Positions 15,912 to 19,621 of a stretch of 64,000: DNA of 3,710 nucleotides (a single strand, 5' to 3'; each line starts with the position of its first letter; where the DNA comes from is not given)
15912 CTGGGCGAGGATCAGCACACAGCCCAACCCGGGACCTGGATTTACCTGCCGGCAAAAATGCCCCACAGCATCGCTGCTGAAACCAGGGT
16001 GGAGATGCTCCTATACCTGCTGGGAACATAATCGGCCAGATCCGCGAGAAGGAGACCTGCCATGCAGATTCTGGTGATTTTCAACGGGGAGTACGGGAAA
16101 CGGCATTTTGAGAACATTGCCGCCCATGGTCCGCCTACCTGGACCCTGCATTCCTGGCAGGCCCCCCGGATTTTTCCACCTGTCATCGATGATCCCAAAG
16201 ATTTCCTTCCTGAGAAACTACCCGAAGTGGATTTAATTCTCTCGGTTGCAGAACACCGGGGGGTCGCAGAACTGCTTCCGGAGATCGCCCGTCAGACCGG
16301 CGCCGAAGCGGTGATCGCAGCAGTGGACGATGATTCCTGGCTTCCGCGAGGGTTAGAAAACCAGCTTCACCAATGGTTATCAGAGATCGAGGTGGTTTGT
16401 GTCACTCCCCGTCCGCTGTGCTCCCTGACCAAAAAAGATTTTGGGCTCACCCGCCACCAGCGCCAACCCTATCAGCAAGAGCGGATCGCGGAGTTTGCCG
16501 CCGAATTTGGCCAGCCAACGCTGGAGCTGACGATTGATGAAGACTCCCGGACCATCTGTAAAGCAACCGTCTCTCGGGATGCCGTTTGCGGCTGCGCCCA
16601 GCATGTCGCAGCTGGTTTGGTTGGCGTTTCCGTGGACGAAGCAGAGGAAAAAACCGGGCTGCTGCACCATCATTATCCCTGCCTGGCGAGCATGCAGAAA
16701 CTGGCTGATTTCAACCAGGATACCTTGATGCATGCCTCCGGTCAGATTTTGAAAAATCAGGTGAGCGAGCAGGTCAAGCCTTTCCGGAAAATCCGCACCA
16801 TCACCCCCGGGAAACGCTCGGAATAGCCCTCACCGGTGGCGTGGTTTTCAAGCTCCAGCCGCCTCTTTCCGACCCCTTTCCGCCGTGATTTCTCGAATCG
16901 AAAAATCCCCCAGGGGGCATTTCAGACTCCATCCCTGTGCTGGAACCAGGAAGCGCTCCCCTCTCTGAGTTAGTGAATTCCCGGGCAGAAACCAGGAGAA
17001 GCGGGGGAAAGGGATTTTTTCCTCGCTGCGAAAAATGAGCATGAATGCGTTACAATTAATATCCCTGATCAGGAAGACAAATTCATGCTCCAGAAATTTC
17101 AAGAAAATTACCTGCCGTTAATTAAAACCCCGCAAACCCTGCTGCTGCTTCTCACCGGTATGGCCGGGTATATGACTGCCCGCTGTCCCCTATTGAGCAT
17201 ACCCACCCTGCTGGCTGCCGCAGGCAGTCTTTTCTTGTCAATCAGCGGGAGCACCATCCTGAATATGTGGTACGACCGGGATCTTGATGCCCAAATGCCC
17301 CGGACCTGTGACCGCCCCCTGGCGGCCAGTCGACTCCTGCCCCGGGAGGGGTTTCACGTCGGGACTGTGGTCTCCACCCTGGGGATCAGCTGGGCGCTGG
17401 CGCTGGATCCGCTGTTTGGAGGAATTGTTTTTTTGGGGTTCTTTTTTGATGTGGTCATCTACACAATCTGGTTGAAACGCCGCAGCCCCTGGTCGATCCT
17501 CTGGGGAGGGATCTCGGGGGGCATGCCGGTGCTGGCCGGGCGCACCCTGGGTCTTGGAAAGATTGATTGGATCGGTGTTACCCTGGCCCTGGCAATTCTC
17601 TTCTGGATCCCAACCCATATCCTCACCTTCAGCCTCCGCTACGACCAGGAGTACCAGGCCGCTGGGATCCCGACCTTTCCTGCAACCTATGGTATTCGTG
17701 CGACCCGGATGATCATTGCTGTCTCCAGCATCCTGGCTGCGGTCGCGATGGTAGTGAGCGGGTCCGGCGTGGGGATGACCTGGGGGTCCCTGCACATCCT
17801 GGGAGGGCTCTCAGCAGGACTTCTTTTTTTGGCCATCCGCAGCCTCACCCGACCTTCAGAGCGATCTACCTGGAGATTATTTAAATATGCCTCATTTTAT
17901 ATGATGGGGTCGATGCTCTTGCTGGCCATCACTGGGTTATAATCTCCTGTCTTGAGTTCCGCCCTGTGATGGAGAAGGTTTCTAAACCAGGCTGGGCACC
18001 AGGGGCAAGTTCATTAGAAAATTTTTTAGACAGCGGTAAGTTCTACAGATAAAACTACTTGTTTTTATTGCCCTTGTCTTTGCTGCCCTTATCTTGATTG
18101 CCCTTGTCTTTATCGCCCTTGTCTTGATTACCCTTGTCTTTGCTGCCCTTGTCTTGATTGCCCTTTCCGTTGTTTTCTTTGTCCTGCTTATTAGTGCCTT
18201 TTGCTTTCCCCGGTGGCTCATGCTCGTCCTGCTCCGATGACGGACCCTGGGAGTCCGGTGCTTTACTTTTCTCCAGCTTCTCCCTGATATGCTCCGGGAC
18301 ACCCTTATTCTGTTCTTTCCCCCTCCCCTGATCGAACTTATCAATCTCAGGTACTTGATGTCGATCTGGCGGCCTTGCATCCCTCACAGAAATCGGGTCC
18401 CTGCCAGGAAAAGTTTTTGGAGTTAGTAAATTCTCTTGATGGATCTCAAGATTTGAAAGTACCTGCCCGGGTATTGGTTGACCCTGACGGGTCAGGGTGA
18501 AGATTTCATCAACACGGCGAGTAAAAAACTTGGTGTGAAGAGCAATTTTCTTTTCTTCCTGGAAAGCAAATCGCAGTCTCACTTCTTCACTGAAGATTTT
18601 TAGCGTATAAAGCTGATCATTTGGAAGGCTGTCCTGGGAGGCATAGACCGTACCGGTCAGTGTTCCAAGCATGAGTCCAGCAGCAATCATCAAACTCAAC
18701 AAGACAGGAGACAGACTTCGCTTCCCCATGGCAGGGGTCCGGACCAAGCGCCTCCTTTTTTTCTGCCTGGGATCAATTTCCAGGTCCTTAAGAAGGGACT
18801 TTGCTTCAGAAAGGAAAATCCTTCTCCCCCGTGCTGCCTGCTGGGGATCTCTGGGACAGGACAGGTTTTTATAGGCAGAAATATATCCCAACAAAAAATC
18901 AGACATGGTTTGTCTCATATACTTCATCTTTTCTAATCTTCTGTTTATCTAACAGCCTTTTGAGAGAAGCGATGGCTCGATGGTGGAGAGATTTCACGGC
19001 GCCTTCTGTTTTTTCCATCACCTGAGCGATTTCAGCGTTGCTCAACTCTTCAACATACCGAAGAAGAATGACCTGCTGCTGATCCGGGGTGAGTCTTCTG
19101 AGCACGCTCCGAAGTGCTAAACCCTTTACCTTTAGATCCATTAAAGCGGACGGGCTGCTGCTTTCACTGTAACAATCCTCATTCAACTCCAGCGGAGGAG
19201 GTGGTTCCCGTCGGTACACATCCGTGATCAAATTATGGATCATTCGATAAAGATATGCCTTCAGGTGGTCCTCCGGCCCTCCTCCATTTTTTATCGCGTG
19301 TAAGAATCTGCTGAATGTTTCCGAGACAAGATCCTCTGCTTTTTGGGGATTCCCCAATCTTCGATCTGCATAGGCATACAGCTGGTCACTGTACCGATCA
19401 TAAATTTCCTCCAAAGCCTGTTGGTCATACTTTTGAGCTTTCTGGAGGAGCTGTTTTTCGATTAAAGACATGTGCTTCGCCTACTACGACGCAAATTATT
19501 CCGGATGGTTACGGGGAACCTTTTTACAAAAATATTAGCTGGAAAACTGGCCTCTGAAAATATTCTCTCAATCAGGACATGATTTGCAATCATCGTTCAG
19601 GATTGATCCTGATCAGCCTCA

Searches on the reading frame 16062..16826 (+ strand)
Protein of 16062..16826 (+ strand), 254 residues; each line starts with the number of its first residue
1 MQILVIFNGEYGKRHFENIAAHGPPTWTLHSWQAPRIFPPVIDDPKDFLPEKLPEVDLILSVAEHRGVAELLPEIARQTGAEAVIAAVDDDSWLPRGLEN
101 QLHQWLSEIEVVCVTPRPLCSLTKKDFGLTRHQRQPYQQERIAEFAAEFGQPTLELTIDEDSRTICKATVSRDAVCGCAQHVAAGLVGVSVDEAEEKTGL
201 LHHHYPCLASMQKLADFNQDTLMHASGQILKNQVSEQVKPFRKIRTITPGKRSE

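Call 7: search_protein_families(library=pfam, proteins=[window:16062-16826:+], max_evalue=0.0001)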
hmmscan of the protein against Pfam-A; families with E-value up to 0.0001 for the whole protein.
window:16062-16826:+ (254 aa): 1 family
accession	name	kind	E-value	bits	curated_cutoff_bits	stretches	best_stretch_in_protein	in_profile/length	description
PF02593.20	DUF166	-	4.3e-46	157.7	24.4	1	5-238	2-219/221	Domain of unknown function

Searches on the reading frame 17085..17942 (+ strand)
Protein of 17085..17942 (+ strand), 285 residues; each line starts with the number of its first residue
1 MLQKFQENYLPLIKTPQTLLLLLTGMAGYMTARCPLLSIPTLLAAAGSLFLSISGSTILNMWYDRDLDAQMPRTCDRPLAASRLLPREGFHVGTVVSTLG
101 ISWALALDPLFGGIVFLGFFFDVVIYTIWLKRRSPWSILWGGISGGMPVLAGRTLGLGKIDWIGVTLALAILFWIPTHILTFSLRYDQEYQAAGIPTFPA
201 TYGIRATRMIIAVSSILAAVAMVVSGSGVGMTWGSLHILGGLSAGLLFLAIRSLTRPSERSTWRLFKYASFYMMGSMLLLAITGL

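Call 5: search_protein_families(library=pfam, proteins=[window:17085-17942:+], max_evalue=0.01)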
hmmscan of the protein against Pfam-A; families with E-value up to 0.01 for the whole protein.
window:17085-17942:+ (285 aa): 1 family
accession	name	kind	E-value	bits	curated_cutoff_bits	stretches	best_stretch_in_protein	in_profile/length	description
PF01040.23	UbiA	-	3.2e-46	158.1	34.2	1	21-270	1-249/250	UbiA prenyltransferase family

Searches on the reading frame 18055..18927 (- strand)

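Call 5: search_protein_families(library=pfam, proteins=[window:18055-18927:-], max_evalue=0.01)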
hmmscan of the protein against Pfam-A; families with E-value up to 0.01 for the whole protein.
window:18055-18927:- (290 aa): 1 family
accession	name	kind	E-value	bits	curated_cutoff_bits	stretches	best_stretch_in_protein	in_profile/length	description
PF18915.5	DUF5667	-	4.6e-09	37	27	1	100-161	2-64/99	Domain of unknown function (DUF5667)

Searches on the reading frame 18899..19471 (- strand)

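Call 5: search_protein_families(library=pfam, proteins=[window:18899-19471:-], max_evalue=0.01)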
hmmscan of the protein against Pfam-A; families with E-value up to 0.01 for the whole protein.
window:18899-19471:- (190 aa): 6 families
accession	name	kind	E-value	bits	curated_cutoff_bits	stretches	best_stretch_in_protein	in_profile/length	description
PF08281.18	Sigma70_r4_2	-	1.7e-16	60.1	25.7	1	119-169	3-53/54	Sigma-70, region 4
PF04542.20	Sigma70_r2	-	2.3e-16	59.8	24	1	23-89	1-68/71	Sigma-70 region 2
PF04545.22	Sigma70_r4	-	1.2e-13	50.7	24.1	1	123-171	1-49/50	Sigma-70, region 4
PF07638.17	Sigma70_ECF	-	6.8e-07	29.8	21.1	0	120-163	130-172/185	ECF sigma factor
PF22233.2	PhyR_sigma-like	-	3.1e-06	27.3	27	1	124-170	1-47/50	Response regulator PhyR, sigma-like domain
PF12645.13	HTH_16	-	0.0017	18.8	22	1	7-61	2-62/65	Helix-turn-helix domain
